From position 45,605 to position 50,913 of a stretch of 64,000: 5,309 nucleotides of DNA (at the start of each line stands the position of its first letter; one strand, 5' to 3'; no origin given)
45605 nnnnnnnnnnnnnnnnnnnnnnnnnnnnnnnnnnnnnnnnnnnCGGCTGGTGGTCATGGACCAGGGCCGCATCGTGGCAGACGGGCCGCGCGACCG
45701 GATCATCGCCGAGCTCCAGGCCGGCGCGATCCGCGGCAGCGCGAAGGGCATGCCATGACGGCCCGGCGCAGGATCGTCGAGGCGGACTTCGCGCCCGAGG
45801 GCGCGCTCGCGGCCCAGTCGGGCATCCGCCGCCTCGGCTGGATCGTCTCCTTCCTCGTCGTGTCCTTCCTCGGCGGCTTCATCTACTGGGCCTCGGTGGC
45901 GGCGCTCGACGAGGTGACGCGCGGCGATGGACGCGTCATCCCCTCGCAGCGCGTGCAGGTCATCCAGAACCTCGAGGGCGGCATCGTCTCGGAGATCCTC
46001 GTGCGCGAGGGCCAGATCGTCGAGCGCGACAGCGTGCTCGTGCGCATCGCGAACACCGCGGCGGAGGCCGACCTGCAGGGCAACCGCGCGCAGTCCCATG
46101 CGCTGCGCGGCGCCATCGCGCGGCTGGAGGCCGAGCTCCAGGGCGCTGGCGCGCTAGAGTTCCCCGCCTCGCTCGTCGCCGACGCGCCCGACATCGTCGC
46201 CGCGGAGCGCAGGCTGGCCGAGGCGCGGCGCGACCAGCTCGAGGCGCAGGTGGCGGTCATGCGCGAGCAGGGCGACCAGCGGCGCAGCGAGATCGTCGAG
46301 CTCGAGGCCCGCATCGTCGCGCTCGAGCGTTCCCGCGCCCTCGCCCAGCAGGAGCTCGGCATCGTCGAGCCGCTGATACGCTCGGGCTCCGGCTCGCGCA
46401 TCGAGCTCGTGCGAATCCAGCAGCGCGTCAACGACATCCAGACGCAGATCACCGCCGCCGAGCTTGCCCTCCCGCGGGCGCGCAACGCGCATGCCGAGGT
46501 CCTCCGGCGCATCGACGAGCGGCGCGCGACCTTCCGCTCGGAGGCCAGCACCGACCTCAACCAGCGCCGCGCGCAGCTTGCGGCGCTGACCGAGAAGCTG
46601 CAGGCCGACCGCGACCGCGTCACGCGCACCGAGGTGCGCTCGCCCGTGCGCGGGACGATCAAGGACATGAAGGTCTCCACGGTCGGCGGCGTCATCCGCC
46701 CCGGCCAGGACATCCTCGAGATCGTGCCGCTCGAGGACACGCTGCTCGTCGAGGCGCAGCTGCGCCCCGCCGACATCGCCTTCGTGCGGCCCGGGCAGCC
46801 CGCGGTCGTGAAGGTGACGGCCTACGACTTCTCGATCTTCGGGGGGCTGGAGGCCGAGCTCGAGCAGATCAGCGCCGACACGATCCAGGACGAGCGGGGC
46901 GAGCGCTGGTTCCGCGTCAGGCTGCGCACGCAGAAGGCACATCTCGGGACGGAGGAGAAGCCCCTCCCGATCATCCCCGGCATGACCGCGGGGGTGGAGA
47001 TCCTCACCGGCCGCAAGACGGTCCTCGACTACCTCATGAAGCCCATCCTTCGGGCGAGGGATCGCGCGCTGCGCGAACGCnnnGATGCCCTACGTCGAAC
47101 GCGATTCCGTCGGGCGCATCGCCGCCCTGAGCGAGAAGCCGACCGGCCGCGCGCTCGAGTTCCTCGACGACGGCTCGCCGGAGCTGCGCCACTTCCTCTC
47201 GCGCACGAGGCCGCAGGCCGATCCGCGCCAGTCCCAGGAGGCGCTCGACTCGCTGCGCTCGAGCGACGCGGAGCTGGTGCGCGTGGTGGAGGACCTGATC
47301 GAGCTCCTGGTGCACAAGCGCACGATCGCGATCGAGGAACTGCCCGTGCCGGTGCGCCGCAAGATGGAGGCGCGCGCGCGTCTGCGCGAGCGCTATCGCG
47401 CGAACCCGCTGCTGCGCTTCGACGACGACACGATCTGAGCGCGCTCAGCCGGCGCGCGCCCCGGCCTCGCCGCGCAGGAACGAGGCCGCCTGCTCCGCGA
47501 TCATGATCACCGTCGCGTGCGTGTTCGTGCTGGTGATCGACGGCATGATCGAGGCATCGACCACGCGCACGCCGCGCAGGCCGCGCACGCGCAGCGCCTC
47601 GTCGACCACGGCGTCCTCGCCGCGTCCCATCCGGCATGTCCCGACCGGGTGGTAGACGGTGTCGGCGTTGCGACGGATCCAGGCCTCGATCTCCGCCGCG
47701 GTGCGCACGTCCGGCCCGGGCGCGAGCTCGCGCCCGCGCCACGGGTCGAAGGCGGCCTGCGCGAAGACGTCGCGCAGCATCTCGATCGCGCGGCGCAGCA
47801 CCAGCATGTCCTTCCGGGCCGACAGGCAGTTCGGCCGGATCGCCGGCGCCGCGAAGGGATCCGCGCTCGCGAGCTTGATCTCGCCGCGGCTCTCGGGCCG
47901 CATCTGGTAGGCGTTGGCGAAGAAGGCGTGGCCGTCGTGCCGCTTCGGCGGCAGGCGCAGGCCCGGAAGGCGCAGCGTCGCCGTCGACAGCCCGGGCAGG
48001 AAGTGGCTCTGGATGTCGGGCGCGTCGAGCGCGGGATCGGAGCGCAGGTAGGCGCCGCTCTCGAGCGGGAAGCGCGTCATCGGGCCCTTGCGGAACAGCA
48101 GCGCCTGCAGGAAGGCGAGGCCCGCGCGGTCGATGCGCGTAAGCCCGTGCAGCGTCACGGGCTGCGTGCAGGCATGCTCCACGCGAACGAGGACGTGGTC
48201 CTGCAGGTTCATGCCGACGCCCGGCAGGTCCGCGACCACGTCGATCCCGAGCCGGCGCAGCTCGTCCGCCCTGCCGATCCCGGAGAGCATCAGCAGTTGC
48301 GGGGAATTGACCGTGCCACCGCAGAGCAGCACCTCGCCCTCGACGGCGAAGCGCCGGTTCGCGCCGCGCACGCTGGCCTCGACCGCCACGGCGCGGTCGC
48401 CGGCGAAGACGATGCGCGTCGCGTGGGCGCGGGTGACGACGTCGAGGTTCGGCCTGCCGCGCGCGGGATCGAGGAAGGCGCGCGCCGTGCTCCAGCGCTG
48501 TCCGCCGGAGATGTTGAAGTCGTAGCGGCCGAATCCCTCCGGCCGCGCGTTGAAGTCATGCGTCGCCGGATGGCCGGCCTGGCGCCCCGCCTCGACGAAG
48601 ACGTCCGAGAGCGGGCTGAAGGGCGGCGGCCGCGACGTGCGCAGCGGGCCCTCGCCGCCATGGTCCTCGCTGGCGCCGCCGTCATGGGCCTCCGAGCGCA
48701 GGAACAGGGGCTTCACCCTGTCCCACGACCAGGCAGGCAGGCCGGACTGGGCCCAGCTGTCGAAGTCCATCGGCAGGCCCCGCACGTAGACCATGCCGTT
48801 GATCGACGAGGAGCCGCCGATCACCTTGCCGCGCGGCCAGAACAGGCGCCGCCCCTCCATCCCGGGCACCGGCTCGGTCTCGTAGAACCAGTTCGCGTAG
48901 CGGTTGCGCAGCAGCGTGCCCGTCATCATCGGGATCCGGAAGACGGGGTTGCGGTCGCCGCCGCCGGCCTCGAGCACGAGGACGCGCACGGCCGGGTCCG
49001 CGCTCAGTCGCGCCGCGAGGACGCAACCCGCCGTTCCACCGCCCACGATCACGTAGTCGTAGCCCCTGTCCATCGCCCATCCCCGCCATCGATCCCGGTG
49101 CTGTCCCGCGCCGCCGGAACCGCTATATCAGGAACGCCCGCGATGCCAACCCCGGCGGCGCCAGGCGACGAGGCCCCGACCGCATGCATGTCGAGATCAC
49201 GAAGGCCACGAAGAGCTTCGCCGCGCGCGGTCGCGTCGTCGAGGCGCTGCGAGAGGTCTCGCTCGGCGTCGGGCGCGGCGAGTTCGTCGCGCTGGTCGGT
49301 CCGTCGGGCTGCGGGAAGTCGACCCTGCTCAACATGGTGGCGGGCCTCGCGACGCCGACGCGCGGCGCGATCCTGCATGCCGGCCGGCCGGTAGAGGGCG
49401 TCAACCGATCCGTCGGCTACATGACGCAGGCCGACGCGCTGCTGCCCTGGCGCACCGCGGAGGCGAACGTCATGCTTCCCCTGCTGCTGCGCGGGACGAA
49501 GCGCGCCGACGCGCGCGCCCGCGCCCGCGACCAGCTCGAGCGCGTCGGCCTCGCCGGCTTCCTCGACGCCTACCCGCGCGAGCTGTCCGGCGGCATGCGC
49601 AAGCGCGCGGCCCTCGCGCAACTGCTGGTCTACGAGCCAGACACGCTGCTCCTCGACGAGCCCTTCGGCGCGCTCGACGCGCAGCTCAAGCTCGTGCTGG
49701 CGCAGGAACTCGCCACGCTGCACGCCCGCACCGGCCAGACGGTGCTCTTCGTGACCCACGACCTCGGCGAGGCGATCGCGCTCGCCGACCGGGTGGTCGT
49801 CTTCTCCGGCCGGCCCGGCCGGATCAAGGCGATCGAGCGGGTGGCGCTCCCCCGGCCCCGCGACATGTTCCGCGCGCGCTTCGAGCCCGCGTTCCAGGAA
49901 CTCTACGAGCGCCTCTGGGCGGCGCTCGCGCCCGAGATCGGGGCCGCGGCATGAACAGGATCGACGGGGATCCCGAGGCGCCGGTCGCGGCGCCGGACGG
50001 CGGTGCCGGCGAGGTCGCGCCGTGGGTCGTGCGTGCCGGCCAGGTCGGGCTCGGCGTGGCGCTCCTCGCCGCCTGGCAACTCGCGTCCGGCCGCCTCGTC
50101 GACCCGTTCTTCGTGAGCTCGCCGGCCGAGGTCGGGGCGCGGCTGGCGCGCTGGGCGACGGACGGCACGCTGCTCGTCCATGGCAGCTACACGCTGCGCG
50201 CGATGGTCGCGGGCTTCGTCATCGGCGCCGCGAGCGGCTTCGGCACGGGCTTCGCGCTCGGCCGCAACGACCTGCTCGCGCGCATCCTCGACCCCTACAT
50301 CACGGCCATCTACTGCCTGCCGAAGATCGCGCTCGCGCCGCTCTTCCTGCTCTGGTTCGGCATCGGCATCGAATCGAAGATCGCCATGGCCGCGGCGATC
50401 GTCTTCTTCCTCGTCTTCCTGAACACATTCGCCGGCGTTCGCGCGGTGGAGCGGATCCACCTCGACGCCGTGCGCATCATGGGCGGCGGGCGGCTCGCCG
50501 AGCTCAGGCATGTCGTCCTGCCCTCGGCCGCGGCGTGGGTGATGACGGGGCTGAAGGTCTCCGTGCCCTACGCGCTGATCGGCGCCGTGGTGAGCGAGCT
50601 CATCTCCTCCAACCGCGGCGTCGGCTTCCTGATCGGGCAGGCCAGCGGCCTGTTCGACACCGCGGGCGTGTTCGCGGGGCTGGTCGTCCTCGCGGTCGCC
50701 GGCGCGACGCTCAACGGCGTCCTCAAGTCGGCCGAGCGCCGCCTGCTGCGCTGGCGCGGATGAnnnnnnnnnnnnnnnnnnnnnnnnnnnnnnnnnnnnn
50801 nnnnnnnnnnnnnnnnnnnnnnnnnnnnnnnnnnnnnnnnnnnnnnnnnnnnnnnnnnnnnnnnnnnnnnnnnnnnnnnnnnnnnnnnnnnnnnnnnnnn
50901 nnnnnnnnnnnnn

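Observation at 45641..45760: T1SS ABC exporter interrupted by an in-frame amber codon 37 codons before its natural stop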

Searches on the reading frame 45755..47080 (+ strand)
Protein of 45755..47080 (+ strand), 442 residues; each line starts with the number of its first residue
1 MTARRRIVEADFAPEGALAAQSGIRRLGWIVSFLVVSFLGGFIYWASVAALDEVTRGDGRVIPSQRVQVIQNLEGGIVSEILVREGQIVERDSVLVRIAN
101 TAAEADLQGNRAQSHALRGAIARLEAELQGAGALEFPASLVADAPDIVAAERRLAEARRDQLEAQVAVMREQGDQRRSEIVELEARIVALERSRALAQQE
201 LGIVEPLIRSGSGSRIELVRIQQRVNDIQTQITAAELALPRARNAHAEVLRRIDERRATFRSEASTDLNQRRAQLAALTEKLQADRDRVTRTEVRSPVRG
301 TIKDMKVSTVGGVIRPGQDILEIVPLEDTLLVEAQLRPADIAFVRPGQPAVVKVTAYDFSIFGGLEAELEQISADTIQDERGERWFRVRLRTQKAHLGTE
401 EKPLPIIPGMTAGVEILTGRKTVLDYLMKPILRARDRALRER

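Call 5: search_protein_families(library=pfam, proteins=[window:45755-47080:+], max_evalue=0.01)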
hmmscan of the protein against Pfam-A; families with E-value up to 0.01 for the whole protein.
window:45755-47080:+ (442 aa): 3 families
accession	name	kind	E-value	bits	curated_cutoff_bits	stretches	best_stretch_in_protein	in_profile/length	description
PF13437.12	HlyD_3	-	1e-21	78.1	22.2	1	294-408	2-105/106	HlyD family secretion protein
PF16576.10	HlyD_D23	-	7e-12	45.5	30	1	212-364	26-179/214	Barrel-sandwich domain of CusB or HlyD membrane-fusion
PF00364.28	Biotin_lipoyl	-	0.0025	18.1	22.1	0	70-98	45-73/73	Biotin-requiring enzyme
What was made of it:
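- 45755..47083 (+): HlyD-family periplasmic adaptor gene. Its ATG overlaps the natural TGA of the ABC gene. Pfam HlyD_3 (call 5).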

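Call 6: search_protein_families(library=ncbifam, proteins=[window:45755-47080:+], max_evalue=0.001)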
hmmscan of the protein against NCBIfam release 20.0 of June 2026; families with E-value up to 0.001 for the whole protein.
window:45755-47080:+ (442 aa): 8 families
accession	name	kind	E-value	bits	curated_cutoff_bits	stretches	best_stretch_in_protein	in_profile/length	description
TIGR01843.1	type_I_hlyD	subfamily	7e-119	397.5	208.65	1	26-442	2-422/422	HlyD family type I secretion periplasmic adaptor subunit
TIGR00998.1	8a0101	subfamily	4.4e-20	71.9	390.8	1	31-371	10-283/334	EmrA/EmrK family multidrug efflux transporter periplasmic adaptor subunit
TIGR01730.1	RND_mfp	subfamily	2.8e-13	49.6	94.9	2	263-419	106-247/322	efflux RND transporter periplasmic adaptor subunit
TIGR03794.1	NHLM_micro_HlyD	equivalog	3.2e-12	46.1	156.2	1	29-374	20-338/421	NHLP bacteriocin system secretion protein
TIGR01000.1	bacteriocin_acc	subfamily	5.7e-09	35.4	258.85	0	221-432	242-454/457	bacteriocin secretion accessory protein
NF007785.0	PRK10476.1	equivalog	1.9e-07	30.3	376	1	150-356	86-271/347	multidrug transporter subunit MdtN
NF006761.0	PRK09282.1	domain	0.00035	19.2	402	0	35-99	524-590/591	pyruvate carboxylase subunit B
NF007850.1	PRK10559.1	equivalog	0.00056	19.1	400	0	263-352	119-206/303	p-hydroxybenzoic acid efflux pump subunit AaeA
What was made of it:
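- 45755..47083 (+): TIGR01843 type_I_hlyD, 397 bits against a cut-off of 209 (call 6).
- On LssB/LapB-type T1SS ABC permease/ATPase (TIGR03375): TIGR01843, 397 bits, for 45755-47083 (call 6).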

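Call 52: find_encoding_contigs(protein=window:45755-47080:+, flank=10000, max_places=10)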
Protein window:45755-47080:+ (442 aa): 6 contigs read that carry it; 6 places shown.
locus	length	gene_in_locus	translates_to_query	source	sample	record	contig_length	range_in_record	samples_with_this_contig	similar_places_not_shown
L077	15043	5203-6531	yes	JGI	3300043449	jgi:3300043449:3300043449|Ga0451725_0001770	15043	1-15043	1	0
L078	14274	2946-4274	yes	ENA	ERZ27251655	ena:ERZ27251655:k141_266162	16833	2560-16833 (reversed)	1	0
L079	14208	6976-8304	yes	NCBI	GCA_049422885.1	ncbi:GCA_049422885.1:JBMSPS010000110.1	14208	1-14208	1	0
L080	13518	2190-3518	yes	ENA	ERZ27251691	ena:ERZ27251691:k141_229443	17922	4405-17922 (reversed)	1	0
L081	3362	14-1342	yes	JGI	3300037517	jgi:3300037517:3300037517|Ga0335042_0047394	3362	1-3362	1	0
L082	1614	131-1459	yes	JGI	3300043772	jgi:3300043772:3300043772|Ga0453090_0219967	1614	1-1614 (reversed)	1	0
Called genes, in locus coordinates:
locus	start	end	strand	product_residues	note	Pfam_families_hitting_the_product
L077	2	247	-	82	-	?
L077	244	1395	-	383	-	PF02515:CoA_transf_3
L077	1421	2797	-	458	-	PF02321:OEP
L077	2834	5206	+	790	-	PF03412:Peptidase_C39 (weak), PF00664:ABC_membrane, PF00005:ABC_tran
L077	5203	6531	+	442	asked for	PF25973:BSH_CzcB (faint), PF25984:BSH_YknX (weak), PF25994:HH_AprE, PF26002:Beta-barrel_AprE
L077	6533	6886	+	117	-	-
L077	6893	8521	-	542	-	PF00732:GMC_oxred_N, PF05199:GMC_oxred_C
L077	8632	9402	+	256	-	PF13191:AAA_16 (weak), PF00005:ABC_tran, PF13304:AAA_21 (faint)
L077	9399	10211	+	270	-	PF00528:BPD_transp_1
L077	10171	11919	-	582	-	PF00732:GMC_oxred_N, PF05199:GMC_oxred_C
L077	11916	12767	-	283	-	PF00528:BPD_transp_1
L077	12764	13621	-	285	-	PF00528:BPD_transp_1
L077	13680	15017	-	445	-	PF01547:SBP_bac_1, PF13416:SBP_bac_8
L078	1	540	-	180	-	?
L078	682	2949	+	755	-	PF03412:Peptidase_C39 (weak), PF00664:ABC_membrane, PF00005:ABC_tran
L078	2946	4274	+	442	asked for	PF25973:BSH_CzcB (faint), PF25984:BSH_YknX (weak), PF25994:HH_AprE, PF26002:Beta-barrel_AprE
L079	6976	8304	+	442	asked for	PF25973:BSH_CzcB (faint), PF25984:BSH_YknX (weak), PF25994:HH_AprE, PF26002:Beta-barrel_AprE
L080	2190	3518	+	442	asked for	PF25973:BSH_CzcB (faint), PF25984:BSH_YknX (weak), PF25994:HH_AprE, PF26002:Beta-barrel_AprE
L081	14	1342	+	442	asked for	PF25973:BSH_CzcB (faint), PF25984:BSH_YknX (weak), PF25994:HH_AprE, PF26002:Beta-barrel_AprE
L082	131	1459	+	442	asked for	PF25973:BSH_CzcB (faint), PF25984:BSH_YknX (weak), PF25994:HH_AprE, PF26002:Beta-barrel_AprE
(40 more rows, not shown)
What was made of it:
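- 45755..47083 (+): The identical protein occurs on 6 other contigs (call 52).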

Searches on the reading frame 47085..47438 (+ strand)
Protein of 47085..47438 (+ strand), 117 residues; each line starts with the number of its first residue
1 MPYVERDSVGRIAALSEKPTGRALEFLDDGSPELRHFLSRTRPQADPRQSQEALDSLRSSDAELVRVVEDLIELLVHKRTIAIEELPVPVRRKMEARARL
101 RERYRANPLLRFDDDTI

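Call 24: search_protein_families(library=pfam, proteins=[window:47085-47438:+], max_evalue=0.001)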
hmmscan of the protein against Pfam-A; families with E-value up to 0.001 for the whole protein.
window:47085-47438:+ (117 aa): 0 families

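Call 37: find_encoding_contigs(protein=window:47085-47435:+, flank=10000, max_places=10)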
Protein window:47085-47435:+ (117 aa): 23 contigs read that carry it; 10 places shown.
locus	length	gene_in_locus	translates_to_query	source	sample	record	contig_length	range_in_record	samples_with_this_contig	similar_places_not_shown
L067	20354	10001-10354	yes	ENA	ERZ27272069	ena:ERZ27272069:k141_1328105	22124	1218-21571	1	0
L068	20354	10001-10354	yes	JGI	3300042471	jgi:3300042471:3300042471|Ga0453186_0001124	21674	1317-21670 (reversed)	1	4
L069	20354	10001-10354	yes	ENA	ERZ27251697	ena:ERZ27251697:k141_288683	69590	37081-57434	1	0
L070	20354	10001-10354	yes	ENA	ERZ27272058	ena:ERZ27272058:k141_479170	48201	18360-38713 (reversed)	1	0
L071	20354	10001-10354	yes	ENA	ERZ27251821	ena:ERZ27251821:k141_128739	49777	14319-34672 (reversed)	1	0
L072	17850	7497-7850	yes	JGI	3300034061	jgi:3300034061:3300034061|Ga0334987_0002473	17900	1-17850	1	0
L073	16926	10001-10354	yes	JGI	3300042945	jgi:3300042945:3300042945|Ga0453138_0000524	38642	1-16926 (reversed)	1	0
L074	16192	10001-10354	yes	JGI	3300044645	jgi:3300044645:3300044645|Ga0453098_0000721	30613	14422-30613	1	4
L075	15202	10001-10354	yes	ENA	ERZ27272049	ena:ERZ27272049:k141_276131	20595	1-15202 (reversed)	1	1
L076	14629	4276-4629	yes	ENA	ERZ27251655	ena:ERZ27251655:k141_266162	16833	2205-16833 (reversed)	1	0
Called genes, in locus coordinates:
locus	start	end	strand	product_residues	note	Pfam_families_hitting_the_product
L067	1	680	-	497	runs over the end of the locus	PF04909:Amidohydro_2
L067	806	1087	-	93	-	PF07883:Cupin_2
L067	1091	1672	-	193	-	PF05014:Nuc_deoxyrib_tr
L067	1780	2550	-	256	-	-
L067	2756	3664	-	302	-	PF04227:Indigoidine_A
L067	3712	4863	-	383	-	PF02515:CoA_transf_3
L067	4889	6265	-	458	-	PF02321:OEP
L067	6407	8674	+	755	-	PF03412:Peptidase_C39 (weak), PF00664:ABC_membrane, PF00005:ABC_tran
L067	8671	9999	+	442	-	PF25973:BSH_CzcB (faint), PF25984:BSH_YknX (weak), PF25994:HH_AprE, PF26002:Beta-barrel_AprE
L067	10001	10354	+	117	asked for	-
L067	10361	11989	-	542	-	PF00732:GMC_oxred_N, PF05199:GMC_oxred_C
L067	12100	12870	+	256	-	PF13191:AAA_16 (weak), PF00005:ABC_tran, PF13304:AAA_21 (faint)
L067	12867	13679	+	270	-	PF00528:BPD_transp_1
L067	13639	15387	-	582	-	PF00732:GMC_oxred_N, PF05199:GMC_oxred_C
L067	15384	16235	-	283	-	PF00528:BPD_transp_1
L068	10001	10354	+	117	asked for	-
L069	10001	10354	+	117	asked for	-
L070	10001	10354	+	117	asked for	-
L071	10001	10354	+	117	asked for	-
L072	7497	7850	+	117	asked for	-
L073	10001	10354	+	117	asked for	-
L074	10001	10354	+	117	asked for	-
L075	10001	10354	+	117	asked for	-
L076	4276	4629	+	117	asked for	-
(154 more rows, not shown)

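Call 56: search_protein_families(library=ncbifam, proteins=[window:47085-47435:+], max_evalue=0.01)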
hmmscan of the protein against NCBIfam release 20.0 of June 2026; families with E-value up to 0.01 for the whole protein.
window:47085-47435:+ (117 aa): 0 families
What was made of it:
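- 47085..47438 (+): Conserved 117-aa ORF that starts 1 nt after the hlyD stop. It is always present downstream of hlyD in relatives, and its function is unknown. No Pfam or NCBIfam hit (calls 24, 56).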

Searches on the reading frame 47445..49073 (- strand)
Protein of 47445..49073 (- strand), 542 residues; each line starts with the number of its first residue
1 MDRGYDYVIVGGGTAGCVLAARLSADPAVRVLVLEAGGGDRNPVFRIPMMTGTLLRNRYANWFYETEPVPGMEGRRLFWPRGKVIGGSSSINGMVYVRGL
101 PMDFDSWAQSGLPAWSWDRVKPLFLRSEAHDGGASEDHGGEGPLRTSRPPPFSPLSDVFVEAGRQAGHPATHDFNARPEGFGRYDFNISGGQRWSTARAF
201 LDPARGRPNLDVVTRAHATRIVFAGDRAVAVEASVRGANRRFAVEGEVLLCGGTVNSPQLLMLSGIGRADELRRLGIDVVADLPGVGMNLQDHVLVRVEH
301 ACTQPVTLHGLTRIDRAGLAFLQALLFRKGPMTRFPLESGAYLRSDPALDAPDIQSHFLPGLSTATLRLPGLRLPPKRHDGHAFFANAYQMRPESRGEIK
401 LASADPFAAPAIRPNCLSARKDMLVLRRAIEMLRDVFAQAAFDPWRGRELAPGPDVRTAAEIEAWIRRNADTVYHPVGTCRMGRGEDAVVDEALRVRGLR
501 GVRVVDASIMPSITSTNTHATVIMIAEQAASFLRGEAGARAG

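Call 24: search_protein_families(library=pfam, proteins=[window:47445-49073:-], max_evalue=0.001)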
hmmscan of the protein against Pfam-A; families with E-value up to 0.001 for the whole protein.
window:47445-49073:- (542 aa): 4 families
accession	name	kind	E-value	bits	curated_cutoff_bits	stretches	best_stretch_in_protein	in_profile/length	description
PF00732.25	GMC_oxred_N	-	1.9e-51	175.4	23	1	5-294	1-217/218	GMC oxidoreductase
PF05199.19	GMC_oxred_C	-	7.2e-40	137.2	24.6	1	393-526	1-139/139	GMC oxidoreductase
PF05834.18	Lycopene_cycl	-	0.00013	21.6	23.4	1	6-38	1-34/380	Lycopene cyclase protein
PF13450.12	NAD_binding_8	-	0.0007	20.3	21.9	0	9-37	1-28/68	NAD(P)-binding Rossmann-like domain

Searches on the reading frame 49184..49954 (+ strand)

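Call 24: search_protein_families(library=pfam, proteins=[window:49184-49954:+], max_evalue=0.001)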
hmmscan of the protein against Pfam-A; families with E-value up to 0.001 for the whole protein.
window:49184-49954:+ (256 aa): 5 families
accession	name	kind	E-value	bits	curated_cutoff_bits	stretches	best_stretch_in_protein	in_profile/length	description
PF00005.33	ABC_tran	-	2.4e-31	109.6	25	1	22-161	1-136/137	ABC transporter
PF13304.12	AAA_21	-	3.3e-07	31.1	27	0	130-194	234-300/304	AAA domain, putative AbiEii toxin, Type IV TA system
PF13191.12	AAA_16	-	6.4e-06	27.2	32.6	1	12-176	2-124/167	AAA ATPase domain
PF20703.3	nSTAND1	-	0.00011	22.4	27.1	1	9-60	13-59/379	Novel STAND NTPase 1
PF03193.22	RsgA_GTPase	-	0.00045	20.5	30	1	32-55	106-129/174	RsgA GTPase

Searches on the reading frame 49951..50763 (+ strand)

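Call 24: search_protein_families(library=pfam, proteins=[window:49951-50763:+], max_evalue=0.001)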
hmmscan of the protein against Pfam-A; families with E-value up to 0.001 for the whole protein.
window:49951-50763:+ (270 aa): 1 family
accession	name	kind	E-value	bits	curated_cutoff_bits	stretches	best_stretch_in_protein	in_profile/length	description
PF00528.27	BPD_transp_1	-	5.2e-24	85.4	26.4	1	97-265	4-182/184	Binding-protein-dependent transport system inner membrane component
